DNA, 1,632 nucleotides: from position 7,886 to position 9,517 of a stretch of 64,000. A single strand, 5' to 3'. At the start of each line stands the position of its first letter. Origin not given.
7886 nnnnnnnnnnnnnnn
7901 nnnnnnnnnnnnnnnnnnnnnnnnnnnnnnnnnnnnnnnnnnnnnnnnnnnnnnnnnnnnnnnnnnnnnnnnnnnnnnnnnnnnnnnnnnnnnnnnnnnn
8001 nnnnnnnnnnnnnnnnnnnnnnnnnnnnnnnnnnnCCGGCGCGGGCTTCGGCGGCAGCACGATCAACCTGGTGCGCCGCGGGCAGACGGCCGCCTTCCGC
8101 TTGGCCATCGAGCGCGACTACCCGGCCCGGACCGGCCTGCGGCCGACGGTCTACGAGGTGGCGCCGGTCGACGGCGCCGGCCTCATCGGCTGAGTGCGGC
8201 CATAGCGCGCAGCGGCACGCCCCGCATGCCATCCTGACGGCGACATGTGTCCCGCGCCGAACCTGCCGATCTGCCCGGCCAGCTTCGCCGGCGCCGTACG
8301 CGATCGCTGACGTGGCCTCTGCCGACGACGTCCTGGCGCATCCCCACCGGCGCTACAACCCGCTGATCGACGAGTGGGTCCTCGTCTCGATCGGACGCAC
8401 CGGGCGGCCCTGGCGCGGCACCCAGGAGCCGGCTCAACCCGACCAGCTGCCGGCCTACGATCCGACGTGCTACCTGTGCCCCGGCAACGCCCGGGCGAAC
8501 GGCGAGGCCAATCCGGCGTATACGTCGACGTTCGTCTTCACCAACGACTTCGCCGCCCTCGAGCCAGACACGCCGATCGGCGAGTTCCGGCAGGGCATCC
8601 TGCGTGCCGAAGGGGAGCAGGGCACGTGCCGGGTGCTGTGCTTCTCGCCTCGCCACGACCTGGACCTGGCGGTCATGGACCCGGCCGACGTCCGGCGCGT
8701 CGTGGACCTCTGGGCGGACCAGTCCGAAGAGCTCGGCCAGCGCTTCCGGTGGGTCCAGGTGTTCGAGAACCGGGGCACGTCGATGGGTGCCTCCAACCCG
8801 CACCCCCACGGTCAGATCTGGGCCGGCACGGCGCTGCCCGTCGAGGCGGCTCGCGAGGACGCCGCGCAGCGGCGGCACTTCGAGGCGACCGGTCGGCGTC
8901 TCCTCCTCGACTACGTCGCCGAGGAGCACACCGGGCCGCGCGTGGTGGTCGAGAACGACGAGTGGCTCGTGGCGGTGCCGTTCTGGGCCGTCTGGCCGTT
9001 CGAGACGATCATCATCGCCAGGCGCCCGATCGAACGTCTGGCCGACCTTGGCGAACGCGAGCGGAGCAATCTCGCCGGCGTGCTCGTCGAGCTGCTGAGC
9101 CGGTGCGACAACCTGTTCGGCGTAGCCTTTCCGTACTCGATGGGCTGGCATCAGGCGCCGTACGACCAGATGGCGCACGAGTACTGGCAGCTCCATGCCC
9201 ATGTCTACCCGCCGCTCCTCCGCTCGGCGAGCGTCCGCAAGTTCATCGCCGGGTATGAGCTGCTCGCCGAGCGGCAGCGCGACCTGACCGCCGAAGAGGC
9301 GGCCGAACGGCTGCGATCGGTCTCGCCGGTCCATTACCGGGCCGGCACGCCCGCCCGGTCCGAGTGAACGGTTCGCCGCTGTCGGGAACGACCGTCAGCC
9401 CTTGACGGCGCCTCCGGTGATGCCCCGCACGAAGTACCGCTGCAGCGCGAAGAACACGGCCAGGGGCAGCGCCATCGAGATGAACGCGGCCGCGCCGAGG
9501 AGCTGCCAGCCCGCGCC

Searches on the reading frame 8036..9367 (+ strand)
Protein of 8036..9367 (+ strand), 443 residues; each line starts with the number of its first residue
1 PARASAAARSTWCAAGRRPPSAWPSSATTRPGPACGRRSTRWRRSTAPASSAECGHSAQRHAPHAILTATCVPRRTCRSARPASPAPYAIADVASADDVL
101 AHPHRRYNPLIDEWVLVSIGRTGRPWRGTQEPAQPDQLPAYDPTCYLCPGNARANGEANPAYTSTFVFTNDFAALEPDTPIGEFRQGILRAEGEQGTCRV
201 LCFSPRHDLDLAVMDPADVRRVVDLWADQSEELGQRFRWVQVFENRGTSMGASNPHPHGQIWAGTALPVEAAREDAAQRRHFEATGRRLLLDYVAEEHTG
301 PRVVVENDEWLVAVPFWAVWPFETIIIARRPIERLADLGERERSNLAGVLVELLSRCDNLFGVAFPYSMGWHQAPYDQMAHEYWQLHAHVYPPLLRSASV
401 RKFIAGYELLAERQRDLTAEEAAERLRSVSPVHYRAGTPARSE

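Call 17: search_protein_families(library=pfam, proteins=[window:8036-9367:+], max_evalue=0.001)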
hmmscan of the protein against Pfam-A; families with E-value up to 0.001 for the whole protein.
window:8036-9367:+ (443 aa): 2 families
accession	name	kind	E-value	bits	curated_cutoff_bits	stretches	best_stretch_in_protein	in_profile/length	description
PF01087.27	GalP_UDP_transf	-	2e-60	204.8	22.1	1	96-268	5-184/184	Galactose-1-phosphate uridyl transferase, N-terminal domain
PF02744.22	GalP_UDP_tr_C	-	9.4e-54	182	29.2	1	276-436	3-163/165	Galactose-1-phosphate uridyl transferase, C-terminal domain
